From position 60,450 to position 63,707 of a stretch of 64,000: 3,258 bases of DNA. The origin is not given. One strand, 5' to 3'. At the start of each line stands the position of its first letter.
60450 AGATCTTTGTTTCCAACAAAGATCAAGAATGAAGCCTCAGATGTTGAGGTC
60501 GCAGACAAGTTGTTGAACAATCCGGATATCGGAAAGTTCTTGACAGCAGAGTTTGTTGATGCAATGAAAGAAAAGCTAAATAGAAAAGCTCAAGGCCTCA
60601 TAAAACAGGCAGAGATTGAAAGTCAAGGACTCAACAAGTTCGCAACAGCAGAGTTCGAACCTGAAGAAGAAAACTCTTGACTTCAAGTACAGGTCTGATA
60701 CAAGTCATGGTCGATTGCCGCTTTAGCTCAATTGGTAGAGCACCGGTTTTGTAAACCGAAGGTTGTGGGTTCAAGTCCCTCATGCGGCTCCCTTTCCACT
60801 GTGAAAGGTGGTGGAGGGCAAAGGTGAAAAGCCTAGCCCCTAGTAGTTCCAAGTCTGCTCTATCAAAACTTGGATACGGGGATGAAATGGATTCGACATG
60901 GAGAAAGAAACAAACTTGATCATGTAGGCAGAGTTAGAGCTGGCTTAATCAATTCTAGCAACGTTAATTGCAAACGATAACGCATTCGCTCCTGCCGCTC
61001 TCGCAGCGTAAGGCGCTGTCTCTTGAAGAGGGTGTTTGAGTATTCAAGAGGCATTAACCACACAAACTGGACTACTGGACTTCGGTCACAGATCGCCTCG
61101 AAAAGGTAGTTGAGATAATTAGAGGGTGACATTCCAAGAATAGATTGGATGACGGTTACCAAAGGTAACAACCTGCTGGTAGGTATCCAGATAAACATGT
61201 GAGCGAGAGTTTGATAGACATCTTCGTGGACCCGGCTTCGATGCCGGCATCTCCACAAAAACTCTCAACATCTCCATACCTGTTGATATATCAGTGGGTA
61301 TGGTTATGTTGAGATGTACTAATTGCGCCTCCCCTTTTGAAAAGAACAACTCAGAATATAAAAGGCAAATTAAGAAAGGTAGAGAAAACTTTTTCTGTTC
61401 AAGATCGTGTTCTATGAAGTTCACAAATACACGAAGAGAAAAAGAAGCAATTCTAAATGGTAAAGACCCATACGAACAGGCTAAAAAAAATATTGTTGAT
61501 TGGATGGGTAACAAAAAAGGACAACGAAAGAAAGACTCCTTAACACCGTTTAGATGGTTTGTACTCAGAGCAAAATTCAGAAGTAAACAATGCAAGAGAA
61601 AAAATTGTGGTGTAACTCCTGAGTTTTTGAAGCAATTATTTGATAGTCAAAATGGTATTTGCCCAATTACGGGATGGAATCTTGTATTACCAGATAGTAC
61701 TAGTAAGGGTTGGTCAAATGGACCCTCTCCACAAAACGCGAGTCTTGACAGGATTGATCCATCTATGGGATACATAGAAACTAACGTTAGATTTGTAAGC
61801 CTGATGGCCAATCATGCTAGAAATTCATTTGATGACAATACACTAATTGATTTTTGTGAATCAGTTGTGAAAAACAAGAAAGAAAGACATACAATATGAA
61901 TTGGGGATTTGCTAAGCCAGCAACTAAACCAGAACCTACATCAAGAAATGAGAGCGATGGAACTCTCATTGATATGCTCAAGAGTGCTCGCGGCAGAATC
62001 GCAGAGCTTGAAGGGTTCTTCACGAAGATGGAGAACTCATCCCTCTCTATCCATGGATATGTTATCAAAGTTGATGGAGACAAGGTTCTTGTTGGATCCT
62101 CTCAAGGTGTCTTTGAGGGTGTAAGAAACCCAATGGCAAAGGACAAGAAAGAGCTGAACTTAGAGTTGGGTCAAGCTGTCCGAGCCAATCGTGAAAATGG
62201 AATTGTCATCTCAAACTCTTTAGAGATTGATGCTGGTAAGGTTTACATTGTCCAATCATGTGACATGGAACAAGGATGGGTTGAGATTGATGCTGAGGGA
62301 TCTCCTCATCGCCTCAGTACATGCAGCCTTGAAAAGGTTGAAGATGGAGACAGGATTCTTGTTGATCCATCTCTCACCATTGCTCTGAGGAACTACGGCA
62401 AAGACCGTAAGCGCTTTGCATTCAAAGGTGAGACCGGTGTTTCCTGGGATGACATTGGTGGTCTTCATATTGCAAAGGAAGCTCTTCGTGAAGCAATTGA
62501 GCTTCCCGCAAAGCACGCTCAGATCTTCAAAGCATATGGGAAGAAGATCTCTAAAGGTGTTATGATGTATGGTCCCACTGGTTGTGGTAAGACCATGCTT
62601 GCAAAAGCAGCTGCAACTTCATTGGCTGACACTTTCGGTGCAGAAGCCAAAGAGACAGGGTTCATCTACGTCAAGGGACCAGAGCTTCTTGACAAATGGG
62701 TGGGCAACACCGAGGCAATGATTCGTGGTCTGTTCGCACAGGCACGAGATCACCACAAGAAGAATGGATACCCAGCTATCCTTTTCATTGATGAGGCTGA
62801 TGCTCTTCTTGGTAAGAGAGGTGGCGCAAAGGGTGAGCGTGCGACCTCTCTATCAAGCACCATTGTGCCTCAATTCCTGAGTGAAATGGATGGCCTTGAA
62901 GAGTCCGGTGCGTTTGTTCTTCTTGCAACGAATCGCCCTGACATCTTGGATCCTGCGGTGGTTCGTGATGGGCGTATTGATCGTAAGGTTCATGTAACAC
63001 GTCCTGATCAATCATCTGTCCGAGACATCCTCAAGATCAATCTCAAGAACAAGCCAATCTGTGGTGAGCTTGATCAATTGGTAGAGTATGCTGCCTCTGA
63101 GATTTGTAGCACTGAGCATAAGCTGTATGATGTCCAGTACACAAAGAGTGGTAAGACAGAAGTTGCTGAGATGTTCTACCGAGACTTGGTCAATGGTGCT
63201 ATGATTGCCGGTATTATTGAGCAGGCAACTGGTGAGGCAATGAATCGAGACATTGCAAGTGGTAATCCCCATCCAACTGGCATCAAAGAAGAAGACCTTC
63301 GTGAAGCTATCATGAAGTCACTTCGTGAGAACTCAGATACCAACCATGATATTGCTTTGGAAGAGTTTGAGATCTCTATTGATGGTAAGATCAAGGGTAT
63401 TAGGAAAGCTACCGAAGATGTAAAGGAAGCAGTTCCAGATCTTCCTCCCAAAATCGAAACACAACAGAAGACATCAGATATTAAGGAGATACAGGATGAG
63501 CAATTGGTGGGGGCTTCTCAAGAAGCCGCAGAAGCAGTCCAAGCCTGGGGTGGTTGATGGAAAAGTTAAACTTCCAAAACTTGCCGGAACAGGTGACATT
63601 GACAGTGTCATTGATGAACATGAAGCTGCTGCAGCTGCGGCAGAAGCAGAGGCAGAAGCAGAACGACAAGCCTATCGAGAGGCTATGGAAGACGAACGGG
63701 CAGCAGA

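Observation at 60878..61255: Phage-encoded tmRNA (ssrA) with tag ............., followed directly by an HNH gene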

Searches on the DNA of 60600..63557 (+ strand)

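Call 4: search_dna_similar(query=window:60600-61900:+, collection=phages, mode=near, max_rows=30)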
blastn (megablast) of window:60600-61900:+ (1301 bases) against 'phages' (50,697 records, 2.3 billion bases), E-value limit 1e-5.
No match.

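Call 10: search_dna_similar(query=window:60878-61258:+, collection=phages, mode=distant, max_rows=40, max_evalue=0.01)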
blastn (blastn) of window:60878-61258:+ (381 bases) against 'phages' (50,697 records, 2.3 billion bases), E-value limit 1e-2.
No match.

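Call 30: search_rna_families(sources=[L002, L004, L005], threshold=gathering)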
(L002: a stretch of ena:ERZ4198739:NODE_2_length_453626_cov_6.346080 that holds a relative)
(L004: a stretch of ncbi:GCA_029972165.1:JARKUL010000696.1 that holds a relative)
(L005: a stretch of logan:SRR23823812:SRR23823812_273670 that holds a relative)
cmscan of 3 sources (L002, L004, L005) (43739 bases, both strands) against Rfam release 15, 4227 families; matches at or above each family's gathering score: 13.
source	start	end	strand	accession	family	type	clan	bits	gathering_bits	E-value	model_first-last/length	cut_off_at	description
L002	9076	9431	+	RF00023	tmRNA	Gene;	CL00001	116.6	47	4.6e-45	1-374/374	no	transfer-messenger RNA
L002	20914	20985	+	RF00005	tRNA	Gene; tRNA;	CL00001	67.4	29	1.1e-12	1-71/71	no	tRNA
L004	687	759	+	RF00005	tRNA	Gene; tRNA;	CL00001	67.3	29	1.2e-12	1-71/71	no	tRNA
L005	1686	1758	+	RF00005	tRNA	Gene; tRNA;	CL00001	67.3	29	1.2e-12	1-71/71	no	tRNA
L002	5398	5470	+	RF00005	tRNA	Gene; tRNA;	CL00001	65.9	29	2.9e-12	1-71/71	no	tRNA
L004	12780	12852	+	RF00005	tRNA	Gene; tRNA;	CL00001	65.6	29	3.6e-12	1-71/71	no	tRNA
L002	8841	8913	+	RF00005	tRNA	Gene; tRNA;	CL00001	63.2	29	1.5e-11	1-71/71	no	tRNA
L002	16415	16490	+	RF00005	tRNA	Gene; tRNA;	CL00001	63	29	1.8e-11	1-71/71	no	tRNA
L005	146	219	+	RF00005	tRNA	Gene; tRNA;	CL00001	62.4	29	2.7e-11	1-71/71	no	tRNA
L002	20834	20906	+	RF00005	tRNA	Gene; tRNA;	CL00001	59.7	29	1.4e-10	1-71/71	no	tRNA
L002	17338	17410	+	RF00005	tRNA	Gene; tRNA;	CL00001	54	29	5.3e-09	1-71/71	no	tRNA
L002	14418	14490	+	RF00005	tRNA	Gene; tRNA;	CL00001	53.5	29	7.5e-09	1-71/71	no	tRNA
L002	15601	15672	+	RF00005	tRNA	Gene; tRNA;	CL00001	41.1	29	1.9e-05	1-71/71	no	tRNA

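Call 36: search_rna_families(sources=[L006, L008, L009], threshold=evalue, max_evalue=0.1)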
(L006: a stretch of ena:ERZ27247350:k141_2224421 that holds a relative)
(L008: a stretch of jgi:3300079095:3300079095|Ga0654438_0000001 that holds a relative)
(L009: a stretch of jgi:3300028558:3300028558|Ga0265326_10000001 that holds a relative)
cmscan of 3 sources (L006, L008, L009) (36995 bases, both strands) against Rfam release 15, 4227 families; matches with E-value up to 0.1: 5.
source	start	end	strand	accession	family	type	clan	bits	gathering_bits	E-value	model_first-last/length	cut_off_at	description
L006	5190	5551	+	RF00023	tmRNA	Gene;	CL00001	98.5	47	1.7e-37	1-374/374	no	transfer-messenger RNA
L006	2457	2528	+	RF00005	tRNA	Gene; tRNA;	CL00001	69.6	29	2.4e-13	1-71/71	no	tRNA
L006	2873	2946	+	RF00005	tRNA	Gene; tRNA;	CL00001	62.8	29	1.7e-11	1-71/71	no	tRNA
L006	4177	4248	+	RF00005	tRNA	Gene; tRNA;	CL00001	44.7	29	1.7e-06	1-71/71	no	tRNA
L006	3294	3444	+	RF00005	tRNA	Gene; tRNA;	CL00001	37.3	29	0.00019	1-71/71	no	tRNA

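Call 46: search_rna_families(sources=[L024, L025, L026, L027], threshold=evalue, max_evalue=0.01)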
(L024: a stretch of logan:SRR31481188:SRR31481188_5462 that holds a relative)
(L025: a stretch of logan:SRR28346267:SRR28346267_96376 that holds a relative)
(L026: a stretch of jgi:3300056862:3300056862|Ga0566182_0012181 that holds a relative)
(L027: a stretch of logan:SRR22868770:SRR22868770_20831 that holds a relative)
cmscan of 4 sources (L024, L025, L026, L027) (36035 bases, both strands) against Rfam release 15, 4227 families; matches with E-value up to 0.01: 8.
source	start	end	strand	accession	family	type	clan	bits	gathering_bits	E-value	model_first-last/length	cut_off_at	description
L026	155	226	+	RF00005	tRNA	Gene; tRNA;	CL00001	67.4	29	9.3e-13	1-71/71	no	tRNA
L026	2408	2490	+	RF00005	tRNA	Gene; tRNA;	CL00001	62.1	29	2.7e-11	1-71/71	no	tRNA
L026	458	530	+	RF00005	tRNA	Gene; tRNA;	CL00001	61.4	29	4.1e-11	1-71/71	no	tRNA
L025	3204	3277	+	RF00005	tRNA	Gene; tRNA;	CL00001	61.1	29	5e-11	1-71/71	no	tRNA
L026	330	413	+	RF00005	tRNA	Gene; tRNA;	CL00001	47.4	29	2.9e-07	1-71/71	no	tRNA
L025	4203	4274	+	RF00005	tRNA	Gene; tRNA;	CL00001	40.5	29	2.4e-05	1-71/71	no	tRNA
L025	2258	2308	+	RF00005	tRNA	Gene; tRNA;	CL00001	38.4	29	8.9e-05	1-71/71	no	tRNA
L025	2396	2462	+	RF00005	tRNA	Gene; tRNA;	CL00001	38.1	29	0.00011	1-71/71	no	tRNA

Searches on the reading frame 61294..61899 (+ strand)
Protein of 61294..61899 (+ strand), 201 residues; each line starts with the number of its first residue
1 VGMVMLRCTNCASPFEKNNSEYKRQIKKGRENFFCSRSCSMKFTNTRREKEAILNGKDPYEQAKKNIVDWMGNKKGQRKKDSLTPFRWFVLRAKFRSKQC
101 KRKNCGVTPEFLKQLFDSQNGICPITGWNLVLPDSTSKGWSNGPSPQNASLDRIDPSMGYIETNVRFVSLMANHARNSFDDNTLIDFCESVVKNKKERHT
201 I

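Call 8: search_protein_families(library=pfam, proteins=[window:61294-61899:+], max_evalue=0.01)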
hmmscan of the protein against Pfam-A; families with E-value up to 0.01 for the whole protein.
window:61294-61899:+ (201 aa): 0 families

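Call 9: search_protein_families(library=phrogs, proteins=[window:61294-61899:+], max_evalue=0.001)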
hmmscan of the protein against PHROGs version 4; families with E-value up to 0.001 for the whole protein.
window:61294-61899:+ (201 aa): 5 families
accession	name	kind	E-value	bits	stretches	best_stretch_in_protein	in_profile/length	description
phrog_3322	-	DNA, RNA and nucleotide metabolism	1.3e-21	78.1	1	39-197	9-154/162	endonuclease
phrog_1035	-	DNA, RNA and nucleotide metabolism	1.8e-10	42.1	1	3-196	61-230/271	endonuclease VII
phrog_3118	-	DNA, RNA and nucleotide metabolism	3e-07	31.2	1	91-179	14-99/287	HNH endonuclease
phrog_1400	-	moron, auxiliary metabolic gene and host takeover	5.8e-05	24.1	1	145-195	55-105/251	Srd anti-sigma factor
phrog_3377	-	DNA, RNA and nucleotide metabolism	0.00084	20.2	0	140-177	57-94/196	HNH endonuclease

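Call 23: search_dna_similar(query=window:61294-61899:+, collection=phages, mode=protein, max_rows=15)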
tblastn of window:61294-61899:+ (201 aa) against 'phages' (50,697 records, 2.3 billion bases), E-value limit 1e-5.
Records with a match: 58; places in all: 58; records where one place covers at least 80% of the query: 8.
Best place of each record, by identity: <60% 58.
By first word of the organism name: uncultured 12; Streptomyces 7; Klebsiella 6; Cronobacter 4; Bacteroides 4; Agrobacterium 4; Burkholderia 3; Pectobacterium 3; Achromobacter 3; Bacteriophage 2; and 7 more.
By host as written in the record: - 19; Bacteroides intestinalis DSM 108646 4; Rhizogenic Agrobacterium biovar 1 ST15.13/040 4; Klebsiella pneumoniae 3; Streptomyces griseus ATCC 10137 3; Achromobacter xylosoxidans DSM 11852 3; Aeromonas veronii 2; Cronobacter sakazakii 2; and 13 more.
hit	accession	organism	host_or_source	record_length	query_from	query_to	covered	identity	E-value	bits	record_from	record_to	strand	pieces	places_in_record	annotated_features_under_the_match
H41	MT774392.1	uncultured phage cr128_1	human feces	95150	3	183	90%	40.1%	3e-22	99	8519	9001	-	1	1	hypothetical protein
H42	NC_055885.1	uncultured phage cr128_1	human feces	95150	3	183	90%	40.1%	3e-22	99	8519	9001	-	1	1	endonuclease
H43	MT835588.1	Bacteriophage sp.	human fecal samples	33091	3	197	97%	35.4%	3e-26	110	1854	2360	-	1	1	record has no annotation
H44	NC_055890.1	uncultured phage cr56_1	human feces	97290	3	197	97%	35.4%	1e-25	108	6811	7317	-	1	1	endonuclease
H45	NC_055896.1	uncultured phage cr113_1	human feces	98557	3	197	97%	35.4%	1e-25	108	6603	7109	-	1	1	endonuclease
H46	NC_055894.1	uncultured phage cr6_1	human feces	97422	3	201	99%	34.2%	7e-19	89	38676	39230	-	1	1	endonuclease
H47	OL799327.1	Aeromonas phage BUCT695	Aeromonas veronii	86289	39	197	79%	28.8%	2e-7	56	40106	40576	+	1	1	putative endonuclease | DNA polymerase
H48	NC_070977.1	Aeromonas phage BUCT695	Aeromonas veronii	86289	39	197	79%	28.8%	2e-7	56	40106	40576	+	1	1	endonuclease | DNA polymerase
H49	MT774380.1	uncultured phage cr1_1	human feces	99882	73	194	61%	34.4%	1e-11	69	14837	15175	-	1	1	hypothetical protein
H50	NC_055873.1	uncultured phage cr1_1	human feces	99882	73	194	61%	34.4%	1e-11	69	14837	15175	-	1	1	endonuclease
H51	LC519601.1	Cronobacter phage vB_CsaP_009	Cronobacter sakazakii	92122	19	192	87%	24.1%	7e-8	57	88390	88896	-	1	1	hypothetical protein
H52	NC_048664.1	Cronobacter phage vB_CsaP_009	Cronobacter sakazakii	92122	19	192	87%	24.1%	7e-8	57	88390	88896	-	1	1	hypothetical protein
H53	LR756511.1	uncultured phage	metagenomic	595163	89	192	52%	38.5%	1e-9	63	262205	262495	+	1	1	record has no annotation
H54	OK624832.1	Xanthomonas phage DES1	Xanthomonas sp.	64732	70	190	60%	31.2%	1e-8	59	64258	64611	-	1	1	hypothetical protein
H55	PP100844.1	Burkholderia phage vB_BpP_HN04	Burkholderia pseudomallei BpHNBP001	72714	83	198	58%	31.9%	4e-10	64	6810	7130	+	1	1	hypothetical protein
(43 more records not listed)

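Call 65: search_protein_families(library=ncbifam, proteins=[window:61294-61899:+], max_evalue=0.001)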
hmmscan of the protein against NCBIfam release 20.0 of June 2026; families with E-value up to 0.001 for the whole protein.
window:61294-61899:+ (201 aa): 0 families

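Call 74: search_protein_families(library=pfam, proteins=[window:61294-61899:+], max_evalue=10)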
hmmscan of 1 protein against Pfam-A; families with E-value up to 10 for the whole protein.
window:61294-61899:+ (201 aa): 4 families
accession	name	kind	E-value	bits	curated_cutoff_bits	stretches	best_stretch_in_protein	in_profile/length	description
PF07796.16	DUF1638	-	0.03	14.6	27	1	2-51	51-93/161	Protein of unknown function (DUF1638)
PF09889.16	DUF2116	-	2.9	8.4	26.8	1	31-49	16-34/59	Probable treble clef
PF06467.20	zf-FCS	-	3.7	7.9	22.4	0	4-42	3-38/39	MYM-type Zinc finger with FCS sequence motif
PF04945.19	YHS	-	4.6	7.8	30.3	1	17-44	11-37/47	YHS domain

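Call 75: search_solved_structures(query=window:61294-61899:+, max_evalue=1)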
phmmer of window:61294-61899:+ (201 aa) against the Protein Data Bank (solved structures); distinct sequences matched with E-value up to 1: 3.
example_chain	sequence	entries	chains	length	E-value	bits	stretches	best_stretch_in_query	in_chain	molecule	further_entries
2das_A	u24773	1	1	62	0.006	19.6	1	6-45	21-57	Zinc finger MYM-type protein 5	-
4v4n_AV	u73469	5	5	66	0.033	17.2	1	8-50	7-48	50S ribosomal protein L24E | Large ribosomal subunit protein eL24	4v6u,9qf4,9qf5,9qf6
9sra_BV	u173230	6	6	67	0.071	16.1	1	8-50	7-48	Large ribosomal subunit protein eL24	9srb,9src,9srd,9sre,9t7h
